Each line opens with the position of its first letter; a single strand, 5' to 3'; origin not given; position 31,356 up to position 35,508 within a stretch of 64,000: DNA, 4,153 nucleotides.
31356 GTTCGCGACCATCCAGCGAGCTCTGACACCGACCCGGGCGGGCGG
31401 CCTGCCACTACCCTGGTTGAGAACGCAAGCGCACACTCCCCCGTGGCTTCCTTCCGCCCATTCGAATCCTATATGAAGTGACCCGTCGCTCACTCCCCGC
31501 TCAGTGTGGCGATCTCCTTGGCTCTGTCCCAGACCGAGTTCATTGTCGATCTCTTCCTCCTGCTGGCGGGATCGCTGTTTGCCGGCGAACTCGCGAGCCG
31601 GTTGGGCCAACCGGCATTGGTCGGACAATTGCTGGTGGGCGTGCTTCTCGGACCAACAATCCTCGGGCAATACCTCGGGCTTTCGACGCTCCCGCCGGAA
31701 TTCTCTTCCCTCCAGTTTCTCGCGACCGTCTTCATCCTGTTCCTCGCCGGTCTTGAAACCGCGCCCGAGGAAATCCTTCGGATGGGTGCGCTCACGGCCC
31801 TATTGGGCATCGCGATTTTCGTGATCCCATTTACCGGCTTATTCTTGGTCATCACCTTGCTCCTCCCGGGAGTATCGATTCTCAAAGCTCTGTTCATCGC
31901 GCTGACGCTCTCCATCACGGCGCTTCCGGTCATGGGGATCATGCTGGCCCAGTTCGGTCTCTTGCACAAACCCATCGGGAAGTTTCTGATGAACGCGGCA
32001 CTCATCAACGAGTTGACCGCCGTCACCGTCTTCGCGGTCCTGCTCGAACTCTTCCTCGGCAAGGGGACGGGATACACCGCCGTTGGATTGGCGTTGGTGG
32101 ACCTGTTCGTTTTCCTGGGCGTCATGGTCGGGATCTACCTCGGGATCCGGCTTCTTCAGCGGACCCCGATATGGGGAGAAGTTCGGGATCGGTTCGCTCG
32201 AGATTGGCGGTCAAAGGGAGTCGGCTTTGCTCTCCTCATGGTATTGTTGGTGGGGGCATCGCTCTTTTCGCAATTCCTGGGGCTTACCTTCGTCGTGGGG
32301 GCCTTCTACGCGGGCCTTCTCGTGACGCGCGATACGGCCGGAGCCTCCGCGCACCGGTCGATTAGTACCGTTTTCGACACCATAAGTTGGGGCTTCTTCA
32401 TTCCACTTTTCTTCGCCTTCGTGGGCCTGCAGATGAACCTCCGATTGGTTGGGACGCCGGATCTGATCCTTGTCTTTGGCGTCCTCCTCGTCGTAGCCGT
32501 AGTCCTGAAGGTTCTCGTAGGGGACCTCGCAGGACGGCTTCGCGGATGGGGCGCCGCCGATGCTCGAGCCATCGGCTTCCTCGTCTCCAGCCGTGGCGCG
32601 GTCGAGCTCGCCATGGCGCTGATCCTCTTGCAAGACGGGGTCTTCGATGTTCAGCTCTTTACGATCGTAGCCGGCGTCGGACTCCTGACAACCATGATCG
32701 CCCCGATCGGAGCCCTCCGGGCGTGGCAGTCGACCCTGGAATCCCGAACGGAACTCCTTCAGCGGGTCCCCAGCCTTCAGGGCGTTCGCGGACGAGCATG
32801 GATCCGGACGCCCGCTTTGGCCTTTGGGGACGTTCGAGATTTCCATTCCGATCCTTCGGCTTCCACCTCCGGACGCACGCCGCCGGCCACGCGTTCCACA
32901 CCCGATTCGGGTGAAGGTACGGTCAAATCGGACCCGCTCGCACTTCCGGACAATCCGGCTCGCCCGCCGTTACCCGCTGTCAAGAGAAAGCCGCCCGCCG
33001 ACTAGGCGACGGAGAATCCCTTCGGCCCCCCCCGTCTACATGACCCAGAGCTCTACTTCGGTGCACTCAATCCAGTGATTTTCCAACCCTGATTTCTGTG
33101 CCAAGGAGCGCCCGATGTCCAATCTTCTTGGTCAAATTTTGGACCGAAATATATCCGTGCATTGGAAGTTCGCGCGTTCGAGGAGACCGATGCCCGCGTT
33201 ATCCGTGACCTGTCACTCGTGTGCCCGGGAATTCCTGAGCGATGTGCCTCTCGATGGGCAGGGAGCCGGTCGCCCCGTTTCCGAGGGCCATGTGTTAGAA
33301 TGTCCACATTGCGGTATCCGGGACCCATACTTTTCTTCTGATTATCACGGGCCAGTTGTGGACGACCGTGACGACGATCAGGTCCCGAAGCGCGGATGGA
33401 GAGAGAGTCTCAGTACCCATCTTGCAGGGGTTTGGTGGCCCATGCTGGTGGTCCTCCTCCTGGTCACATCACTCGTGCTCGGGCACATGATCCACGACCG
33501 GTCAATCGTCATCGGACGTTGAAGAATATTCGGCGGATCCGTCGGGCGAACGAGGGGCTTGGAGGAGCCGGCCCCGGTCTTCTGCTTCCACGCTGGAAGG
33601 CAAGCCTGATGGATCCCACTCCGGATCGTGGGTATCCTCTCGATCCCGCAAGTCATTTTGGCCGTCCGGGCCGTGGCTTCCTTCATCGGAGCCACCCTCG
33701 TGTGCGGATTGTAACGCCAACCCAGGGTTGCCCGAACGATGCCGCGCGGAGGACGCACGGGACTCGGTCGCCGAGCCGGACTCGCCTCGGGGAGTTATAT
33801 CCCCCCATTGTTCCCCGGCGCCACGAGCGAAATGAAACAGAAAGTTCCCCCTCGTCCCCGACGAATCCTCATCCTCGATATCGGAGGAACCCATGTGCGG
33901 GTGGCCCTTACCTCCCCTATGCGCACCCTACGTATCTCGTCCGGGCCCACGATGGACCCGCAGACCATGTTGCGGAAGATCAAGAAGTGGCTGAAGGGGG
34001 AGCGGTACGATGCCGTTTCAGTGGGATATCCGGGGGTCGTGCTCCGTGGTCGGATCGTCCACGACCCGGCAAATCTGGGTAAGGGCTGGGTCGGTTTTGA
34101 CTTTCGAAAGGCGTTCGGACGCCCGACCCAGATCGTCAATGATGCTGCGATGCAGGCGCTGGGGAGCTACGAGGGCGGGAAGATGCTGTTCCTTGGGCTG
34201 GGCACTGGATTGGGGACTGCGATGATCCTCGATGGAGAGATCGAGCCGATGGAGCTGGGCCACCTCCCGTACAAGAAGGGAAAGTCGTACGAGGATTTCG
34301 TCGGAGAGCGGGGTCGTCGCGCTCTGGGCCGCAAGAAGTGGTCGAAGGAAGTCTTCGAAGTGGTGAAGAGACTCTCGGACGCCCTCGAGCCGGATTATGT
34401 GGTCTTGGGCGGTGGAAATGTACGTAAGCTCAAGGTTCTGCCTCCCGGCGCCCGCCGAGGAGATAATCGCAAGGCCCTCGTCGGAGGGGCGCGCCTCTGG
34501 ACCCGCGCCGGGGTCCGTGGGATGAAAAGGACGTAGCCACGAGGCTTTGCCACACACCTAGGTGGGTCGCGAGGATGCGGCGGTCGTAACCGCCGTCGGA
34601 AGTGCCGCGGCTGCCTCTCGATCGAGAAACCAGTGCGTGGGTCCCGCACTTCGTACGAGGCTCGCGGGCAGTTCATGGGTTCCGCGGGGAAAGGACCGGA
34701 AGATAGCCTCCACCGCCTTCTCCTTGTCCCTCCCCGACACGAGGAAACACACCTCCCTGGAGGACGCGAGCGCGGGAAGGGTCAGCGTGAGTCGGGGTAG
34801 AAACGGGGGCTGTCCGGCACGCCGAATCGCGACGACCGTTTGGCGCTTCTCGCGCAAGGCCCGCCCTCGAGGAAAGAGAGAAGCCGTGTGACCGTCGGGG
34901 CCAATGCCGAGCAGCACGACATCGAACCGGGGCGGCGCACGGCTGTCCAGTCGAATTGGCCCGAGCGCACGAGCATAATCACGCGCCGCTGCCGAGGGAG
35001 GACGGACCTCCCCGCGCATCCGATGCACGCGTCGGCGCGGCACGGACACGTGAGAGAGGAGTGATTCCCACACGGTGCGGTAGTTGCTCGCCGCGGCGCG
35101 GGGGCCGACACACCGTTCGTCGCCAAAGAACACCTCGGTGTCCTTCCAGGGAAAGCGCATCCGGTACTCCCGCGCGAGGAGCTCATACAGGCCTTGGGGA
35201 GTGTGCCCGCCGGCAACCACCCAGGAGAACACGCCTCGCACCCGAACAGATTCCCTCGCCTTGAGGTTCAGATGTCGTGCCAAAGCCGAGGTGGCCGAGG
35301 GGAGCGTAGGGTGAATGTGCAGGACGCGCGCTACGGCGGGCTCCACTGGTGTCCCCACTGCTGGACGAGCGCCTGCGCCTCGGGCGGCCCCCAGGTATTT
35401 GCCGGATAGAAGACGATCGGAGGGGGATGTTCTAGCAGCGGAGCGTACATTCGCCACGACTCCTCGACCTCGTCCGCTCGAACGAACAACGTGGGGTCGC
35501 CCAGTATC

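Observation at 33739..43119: Complete bacterial-style oxidative pentose-phosphate supercluster, including a transaldolase-PGI fusion, in an apparently archaeal genome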

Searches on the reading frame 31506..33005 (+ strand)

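Call 7: search_protein_families(library=pfam, proteins=[window:31506-33005:+])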
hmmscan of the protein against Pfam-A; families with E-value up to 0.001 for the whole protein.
window:31506-33005:+ (499 aa): 1 family
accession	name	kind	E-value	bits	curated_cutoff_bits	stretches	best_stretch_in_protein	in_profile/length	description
PF00999.27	Na_H_Exchanger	-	3.7e-44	151.5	26.2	1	24-401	5-367/375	Sodium/hydrogen exchanger, transmembrane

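Call 8: search_protein_families(library=ncbifam, proteins=[window:31506-33005:+])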
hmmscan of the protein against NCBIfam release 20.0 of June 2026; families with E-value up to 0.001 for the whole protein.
window:31506-33005:+ (499 aa): 2 families
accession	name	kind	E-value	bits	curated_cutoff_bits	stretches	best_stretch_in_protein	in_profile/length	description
TIGR00932.1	2a37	subfamily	5.2e-31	108.2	238.3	1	23-311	4-275/275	monovalent cation:proton antiporter-2 (CPA2) family protein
NF002973.0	PRK03659.1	equivalog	5.9e-11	41.6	804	1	10-400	4-370/602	glutathione-regulated potassium-efflux system protein KefB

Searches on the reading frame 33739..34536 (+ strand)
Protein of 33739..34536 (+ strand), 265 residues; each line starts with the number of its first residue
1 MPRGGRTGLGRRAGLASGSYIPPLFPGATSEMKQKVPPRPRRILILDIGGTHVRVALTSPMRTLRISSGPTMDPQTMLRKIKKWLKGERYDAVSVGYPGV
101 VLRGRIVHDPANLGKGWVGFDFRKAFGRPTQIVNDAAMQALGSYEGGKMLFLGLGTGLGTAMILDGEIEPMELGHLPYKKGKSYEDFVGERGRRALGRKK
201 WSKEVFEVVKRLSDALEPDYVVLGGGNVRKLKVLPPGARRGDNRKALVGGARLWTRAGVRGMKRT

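Call 7: search_protein_families(library=pfam, proteins=[window:33739-34536:+])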
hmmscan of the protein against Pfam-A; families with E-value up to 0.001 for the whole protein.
window:33739-34536:+ (265 aa): 1 family
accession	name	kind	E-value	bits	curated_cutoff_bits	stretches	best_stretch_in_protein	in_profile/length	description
PF00480.26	ROK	-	3.4e-08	33.8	22.9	1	46-168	4-144/294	ROK family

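Call 8: search_protein_families(library=ncbifam, proteins=[window:33739-34536:+])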
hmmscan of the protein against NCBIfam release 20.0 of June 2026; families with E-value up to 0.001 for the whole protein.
window:33739-34536:+ (265 aa): 7 families
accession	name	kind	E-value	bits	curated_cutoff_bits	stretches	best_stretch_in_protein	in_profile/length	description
NF045942.1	PolPhglucPhase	equivalog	8e-21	74.9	250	1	64-260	29-235/242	polyphosphate--glucose phosphotransferase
NF009073.0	PRK12408.1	subfamily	3.6e-06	26.3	240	0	29-60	4-35/338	glucokinase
NF007251.0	PRK09698.1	equivalog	1.1e-05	24.9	253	1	44-180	9-171/304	allose kinase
TIGR00744.1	ROK_glcA_fam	subfamily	1.2e-05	24.8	260.35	0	47-169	4-146/318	ROK family glucokinase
NF045551.1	GK_Pyrobac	equivalog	1.7e-05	24.3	500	1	43-168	2-132/294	ATP-dependent glucokinase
NF003461.0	PRK05082.1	subfamily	1.8e-05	24.2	283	1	42-169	2-144/291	N-acetylmannosamine kinase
NF047821.1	NactlManKinNanK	equivalog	4.8e-05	23.1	450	1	43-169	3-144/288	N-acetylmannosamine kinase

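Call 45: search_solved_structures(query=window:33832-34536:+, max_evalue=0.00001, show_alignments=1)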
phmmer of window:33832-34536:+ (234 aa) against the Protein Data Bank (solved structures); distinct sequences matched with E-value up to 0.00001: 2.
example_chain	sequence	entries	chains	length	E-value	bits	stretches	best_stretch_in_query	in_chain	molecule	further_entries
3lm2_A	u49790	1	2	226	1.1e-76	260.8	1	10-226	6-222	Putative kinase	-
1woq_A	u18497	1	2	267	6e-13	52.2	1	61-205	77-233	Inorganic polyphosphate/ATP-glucomannokinase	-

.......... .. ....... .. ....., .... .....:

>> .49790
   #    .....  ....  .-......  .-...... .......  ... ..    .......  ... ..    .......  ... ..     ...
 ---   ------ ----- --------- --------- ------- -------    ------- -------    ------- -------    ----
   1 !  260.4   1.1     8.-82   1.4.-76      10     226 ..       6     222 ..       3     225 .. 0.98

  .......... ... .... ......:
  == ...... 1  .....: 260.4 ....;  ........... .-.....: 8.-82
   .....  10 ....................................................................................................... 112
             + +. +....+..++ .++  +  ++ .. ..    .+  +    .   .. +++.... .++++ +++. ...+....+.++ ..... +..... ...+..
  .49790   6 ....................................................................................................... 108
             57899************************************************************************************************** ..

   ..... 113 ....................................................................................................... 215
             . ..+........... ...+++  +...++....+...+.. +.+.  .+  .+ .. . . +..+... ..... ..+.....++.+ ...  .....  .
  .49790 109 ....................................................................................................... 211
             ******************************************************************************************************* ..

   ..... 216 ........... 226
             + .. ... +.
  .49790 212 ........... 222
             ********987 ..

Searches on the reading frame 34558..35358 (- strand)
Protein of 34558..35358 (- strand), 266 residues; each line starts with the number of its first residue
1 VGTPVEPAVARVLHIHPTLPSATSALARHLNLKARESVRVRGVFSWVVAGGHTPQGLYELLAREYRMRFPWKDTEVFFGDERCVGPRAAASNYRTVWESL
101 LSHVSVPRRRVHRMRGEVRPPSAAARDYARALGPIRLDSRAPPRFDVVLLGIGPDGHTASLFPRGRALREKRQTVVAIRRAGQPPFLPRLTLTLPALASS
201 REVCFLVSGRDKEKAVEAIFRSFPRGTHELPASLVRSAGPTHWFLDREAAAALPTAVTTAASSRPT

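Call 7: search_protein_families(library=pfam, proteins=[window:34558-35358:-])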
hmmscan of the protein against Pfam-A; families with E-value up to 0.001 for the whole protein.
window:34558-35358:- (266 aa): 1 family
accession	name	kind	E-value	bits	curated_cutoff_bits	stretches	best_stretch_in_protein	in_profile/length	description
PF01182.26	Glucosamine_iso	-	2.3e-61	207.9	27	1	22-243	6-225/225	Glucosamine-6-phosphate isomerases/6-phosphogluconolactonase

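Call 8: search_protein_families(library=ncbifam, proteins=[window:34558-35358:-])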
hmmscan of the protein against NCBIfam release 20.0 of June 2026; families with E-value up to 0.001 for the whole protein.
window:34558-35358:- (266 aa): 6 families
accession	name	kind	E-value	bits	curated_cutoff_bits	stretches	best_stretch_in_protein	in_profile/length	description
TIGR01198.1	pgl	equivalog_domain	5.3e-57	193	124.45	1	21-252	7-233/234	6-phosphogluconolactonase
TIGR00502.1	nagB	equivalog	9.3e-10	38.2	236.9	1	44-255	35-249/259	glucosamine-6-phosphate deaminase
NF002557.0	PRK02122.1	subfamily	2.7e-08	32.4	384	1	15-254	33-276/653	glucosamine-6-phosphate deaminase-like protein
NF009022.0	PRK12358.1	equivalog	5.6e-06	26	247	1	48-253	34-237/239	glucosamine-6-phosphate deaminase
NF001684.0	PRK00443.1-4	subfamily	8.3e-06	25.5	326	1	48-255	34-243/260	glucosamine-6-phosphate deaminase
NF007291.0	PRK09762.1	equivalog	0.00082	19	271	0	145-235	128-223/236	galactosamine-6-phosphate isomerase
